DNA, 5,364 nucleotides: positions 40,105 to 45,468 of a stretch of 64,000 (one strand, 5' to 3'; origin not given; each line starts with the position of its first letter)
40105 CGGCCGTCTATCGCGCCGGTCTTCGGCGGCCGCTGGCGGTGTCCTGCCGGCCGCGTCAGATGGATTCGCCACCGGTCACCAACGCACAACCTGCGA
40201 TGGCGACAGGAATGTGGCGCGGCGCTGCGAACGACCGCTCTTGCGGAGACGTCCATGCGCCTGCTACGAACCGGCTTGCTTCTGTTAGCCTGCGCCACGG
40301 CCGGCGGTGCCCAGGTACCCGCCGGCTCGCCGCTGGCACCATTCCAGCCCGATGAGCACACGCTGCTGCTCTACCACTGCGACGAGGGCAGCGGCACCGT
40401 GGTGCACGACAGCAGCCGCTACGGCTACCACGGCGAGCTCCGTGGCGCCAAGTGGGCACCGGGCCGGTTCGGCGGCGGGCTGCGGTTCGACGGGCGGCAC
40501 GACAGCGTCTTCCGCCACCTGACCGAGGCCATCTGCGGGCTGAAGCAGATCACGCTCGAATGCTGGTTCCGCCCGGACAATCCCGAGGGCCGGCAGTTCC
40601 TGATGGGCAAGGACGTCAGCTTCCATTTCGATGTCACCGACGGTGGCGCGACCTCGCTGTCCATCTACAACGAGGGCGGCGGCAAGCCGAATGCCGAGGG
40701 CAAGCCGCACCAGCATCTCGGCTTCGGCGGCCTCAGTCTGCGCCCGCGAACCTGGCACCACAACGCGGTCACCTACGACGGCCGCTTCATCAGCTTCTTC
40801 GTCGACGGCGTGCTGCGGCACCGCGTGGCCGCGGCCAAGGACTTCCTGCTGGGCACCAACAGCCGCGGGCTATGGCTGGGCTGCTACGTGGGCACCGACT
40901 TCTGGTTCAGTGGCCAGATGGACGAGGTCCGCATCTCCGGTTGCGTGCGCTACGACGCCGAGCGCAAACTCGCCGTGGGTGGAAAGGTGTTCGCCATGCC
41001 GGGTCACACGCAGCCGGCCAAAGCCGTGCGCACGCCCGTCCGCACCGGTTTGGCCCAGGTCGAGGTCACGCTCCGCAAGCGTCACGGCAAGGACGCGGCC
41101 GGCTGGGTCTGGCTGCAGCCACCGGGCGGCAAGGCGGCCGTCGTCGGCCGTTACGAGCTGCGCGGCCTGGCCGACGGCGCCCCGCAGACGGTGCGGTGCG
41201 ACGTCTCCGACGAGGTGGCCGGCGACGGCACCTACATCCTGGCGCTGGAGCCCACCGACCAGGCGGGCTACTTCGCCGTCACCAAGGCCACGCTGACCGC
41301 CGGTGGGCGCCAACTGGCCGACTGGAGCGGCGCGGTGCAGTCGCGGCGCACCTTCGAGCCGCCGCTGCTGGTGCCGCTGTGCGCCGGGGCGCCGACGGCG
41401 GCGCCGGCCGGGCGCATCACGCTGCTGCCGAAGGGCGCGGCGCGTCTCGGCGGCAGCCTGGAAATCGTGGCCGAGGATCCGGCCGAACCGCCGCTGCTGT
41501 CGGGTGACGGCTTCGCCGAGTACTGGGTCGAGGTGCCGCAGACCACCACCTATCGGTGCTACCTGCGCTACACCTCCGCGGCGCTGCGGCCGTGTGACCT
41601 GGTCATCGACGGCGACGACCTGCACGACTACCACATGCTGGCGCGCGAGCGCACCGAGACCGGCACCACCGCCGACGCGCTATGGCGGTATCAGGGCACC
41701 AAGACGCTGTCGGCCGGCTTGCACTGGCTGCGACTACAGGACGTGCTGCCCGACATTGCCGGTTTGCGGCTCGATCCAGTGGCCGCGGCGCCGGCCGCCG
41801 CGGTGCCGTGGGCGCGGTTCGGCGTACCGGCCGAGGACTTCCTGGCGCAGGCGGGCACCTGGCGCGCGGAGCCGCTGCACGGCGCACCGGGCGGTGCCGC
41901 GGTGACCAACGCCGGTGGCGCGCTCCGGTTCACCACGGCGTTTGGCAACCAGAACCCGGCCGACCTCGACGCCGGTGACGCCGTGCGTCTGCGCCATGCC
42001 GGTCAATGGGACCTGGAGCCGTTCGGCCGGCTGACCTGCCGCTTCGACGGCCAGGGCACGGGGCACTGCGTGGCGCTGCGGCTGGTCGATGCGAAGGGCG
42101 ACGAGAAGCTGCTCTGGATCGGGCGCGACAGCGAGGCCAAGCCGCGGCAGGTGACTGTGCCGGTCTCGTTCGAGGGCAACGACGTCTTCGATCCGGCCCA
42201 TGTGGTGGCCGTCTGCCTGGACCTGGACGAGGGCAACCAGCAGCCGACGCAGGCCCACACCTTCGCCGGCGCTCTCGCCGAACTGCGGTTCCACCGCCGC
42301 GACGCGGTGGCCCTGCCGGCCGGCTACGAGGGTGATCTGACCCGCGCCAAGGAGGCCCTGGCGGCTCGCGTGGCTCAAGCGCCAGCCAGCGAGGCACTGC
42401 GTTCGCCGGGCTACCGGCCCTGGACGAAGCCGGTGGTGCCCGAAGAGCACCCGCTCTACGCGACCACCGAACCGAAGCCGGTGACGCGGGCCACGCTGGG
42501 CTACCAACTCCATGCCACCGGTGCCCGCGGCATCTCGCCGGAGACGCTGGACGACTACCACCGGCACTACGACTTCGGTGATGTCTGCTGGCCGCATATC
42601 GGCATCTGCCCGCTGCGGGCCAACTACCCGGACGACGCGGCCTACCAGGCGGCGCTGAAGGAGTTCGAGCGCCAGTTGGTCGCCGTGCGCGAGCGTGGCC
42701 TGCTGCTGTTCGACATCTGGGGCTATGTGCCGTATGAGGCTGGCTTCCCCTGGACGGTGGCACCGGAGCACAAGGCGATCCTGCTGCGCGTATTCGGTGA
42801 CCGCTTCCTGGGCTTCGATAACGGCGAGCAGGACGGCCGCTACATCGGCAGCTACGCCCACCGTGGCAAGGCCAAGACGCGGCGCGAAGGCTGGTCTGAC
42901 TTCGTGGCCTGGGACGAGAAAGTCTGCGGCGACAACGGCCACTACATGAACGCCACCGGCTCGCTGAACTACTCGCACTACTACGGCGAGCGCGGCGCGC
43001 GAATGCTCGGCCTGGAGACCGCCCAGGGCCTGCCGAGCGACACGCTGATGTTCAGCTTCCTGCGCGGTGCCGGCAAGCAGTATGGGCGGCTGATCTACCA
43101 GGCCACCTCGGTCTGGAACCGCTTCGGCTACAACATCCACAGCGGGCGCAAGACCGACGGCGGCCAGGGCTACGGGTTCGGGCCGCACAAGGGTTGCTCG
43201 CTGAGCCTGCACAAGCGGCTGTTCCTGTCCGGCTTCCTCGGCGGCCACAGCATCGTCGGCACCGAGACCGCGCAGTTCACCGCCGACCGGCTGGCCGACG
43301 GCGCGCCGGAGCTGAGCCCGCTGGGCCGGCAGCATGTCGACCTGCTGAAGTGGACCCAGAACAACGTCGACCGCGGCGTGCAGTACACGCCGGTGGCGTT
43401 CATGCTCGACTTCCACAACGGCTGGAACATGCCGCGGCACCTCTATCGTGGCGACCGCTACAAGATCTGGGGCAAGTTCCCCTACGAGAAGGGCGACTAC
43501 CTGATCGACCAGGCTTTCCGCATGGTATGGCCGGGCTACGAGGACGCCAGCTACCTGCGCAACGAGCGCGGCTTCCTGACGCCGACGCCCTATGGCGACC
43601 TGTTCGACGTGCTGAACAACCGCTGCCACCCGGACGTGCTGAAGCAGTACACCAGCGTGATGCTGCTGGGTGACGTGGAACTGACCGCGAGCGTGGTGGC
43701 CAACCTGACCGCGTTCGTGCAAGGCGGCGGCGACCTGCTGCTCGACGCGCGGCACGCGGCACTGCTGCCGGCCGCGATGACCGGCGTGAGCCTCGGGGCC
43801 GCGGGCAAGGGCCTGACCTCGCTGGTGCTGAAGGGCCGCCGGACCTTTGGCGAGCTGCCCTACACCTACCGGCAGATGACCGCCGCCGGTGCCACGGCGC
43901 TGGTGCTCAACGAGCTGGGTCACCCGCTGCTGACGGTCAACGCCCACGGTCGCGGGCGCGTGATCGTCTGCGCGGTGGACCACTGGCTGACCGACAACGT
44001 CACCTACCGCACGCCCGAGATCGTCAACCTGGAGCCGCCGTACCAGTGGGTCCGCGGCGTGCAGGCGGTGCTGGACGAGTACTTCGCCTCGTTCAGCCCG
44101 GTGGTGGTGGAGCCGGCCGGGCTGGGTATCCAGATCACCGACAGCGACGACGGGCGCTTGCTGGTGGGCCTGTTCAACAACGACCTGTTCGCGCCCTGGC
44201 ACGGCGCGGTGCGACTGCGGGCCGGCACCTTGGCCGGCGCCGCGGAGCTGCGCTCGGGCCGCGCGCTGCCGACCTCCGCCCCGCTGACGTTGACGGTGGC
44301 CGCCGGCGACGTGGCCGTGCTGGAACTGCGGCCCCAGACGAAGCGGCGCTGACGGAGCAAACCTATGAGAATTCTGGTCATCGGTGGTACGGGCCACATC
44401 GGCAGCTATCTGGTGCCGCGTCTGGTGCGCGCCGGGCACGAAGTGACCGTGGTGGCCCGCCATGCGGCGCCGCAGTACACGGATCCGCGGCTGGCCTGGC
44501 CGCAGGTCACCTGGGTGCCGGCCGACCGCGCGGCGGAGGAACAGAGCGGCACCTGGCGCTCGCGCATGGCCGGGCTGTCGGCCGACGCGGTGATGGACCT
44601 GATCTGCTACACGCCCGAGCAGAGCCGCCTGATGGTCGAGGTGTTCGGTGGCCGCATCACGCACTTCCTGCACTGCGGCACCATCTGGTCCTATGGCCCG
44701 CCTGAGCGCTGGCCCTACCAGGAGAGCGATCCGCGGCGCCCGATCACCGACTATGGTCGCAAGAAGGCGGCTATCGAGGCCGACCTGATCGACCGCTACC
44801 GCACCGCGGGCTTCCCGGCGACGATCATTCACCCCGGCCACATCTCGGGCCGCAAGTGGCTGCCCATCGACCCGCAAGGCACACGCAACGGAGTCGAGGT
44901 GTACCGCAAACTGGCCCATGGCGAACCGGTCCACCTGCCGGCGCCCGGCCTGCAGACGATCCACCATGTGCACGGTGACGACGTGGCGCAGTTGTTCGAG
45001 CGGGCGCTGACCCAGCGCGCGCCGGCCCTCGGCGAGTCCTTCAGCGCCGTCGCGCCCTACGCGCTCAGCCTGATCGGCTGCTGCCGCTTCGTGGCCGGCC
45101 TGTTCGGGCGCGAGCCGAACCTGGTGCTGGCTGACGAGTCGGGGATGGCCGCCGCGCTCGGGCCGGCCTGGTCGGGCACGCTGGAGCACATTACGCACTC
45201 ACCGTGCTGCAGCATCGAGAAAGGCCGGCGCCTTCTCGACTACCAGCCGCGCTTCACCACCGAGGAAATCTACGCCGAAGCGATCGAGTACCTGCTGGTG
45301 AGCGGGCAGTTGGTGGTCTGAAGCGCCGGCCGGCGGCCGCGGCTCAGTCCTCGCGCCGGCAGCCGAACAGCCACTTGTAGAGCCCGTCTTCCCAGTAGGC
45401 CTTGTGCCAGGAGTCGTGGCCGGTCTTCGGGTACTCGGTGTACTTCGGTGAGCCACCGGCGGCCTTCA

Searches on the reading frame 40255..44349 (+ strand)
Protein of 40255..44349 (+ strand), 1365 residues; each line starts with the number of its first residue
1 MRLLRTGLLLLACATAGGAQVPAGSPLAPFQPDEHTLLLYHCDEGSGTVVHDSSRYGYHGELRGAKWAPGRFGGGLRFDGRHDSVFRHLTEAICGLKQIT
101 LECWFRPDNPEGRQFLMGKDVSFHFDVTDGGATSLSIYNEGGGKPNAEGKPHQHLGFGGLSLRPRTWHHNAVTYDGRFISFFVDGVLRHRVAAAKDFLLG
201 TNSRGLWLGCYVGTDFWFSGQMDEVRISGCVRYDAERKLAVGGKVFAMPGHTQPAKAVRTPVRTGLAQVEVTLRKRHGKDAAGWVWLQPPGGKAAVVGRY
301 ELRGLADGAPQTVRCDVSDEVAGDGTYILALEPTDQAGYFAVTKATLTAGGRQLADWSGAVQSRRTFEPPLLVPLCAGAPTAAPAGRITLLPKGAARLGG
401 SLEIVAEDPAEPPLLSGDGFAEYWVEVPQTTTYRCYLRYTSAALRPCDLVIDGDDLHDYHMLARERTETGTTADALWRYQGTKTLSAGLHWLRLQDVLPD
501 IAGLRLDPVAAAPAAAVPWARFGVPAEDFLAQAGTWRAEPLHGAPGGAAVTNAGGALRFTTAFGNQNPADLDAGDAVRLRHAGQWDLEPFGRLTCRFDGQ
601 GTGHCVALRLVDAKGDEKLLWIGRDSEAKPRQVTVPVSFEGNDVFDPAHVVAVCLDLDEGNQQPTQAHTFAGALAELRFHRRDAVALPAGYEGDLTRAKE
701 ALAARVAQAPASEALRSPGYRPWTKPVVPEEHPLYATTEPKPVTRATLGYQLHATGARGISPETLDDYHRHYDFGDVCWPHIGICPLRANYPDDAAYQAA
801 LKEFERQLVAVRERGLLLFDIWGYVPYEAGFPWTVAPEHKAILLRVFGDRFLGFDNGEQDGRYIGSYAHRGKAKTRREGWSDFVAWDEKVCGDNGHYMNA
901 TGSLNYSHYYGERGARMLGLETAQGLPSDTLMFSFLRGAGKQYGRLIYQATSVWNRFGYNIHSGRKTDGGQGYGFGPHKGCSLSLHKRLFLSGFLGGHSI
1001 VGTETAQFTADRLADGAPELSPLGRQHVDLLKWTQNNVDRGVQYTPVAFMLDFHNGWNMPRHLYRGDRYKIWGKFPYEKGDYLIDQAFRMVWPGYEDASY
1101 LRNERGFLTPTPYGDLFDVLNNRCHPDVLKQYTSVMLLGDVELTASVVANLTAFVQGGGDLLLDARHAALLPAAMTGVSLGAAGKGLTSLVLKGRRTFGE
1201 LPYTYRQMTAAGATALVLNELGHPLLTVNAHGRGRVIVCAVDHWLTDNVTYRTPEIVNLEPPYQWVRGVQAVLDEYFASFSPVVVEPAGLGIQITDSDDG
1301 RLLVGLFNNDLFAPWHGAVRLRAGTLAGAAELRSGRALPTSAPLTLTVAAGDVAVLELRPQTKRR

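Call 3: search_protein_families(library=pfam, proteins=[window:40255-44349:+], max_evalue=0.01)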
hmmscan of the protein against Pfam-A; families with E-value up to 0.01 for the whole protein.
window:40255-44349:+ (1365 aa): 1 family
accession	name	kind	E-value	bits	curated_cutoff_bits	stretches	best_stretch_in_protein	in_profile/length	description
PF13385.13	Laminin_G_3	-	3.1e-18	66.8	27.6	1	96-235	16-148/151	Concanavalin A-like lectin/glucanases superfamily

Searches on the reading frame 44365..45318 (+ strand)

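Call 3: search_protein_families(library=pfam, proteins=[window:44365-45318:+], max_evalue=0.01)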
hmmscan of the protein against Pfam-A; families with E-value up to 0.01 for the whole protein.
window:44365-45318:+ (318 aa): 8 families
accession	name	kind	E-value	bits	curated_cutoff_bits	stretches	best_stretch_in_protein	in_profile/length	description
PF01370.27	Epimerase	-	5.9e-20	72.1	20.9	2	98-218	107-228/240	NAD dependent epimerase/dehydratase family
PF16363.11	GDP_Man_Dehyd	-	1.9e-09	37.9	27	1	4-39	1-36/332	GDP-mannose 4,6 dehydratase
PF13460.12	NAD_binding_10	-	4.2e-05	23.9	27.2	1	7-56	1-49/184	NAD(P)H-binding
PF05368.20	NmrA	-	9.2e-05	22.6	27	1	2-51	4-53/298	NmrA-like family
PF04321.23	RmlD_sub_bind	-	0.00011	21.8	27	0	1-34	1-34/287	RmlD substrate binding domain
PF07993.18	NAD_binding_4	-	0.0024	17.5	20.1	0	7-43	3-42/258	Male sterility protein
PF02558.23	ApbA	-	0.0026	17.8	22.2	1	5-34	2-31/150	Ketopantoate reductase PanE/ApbA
PF03807.23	F420_oxidored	-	0.0093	17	21.6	0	3-33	2-33/94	NADP oxidoreductase coenzyme F420-dependent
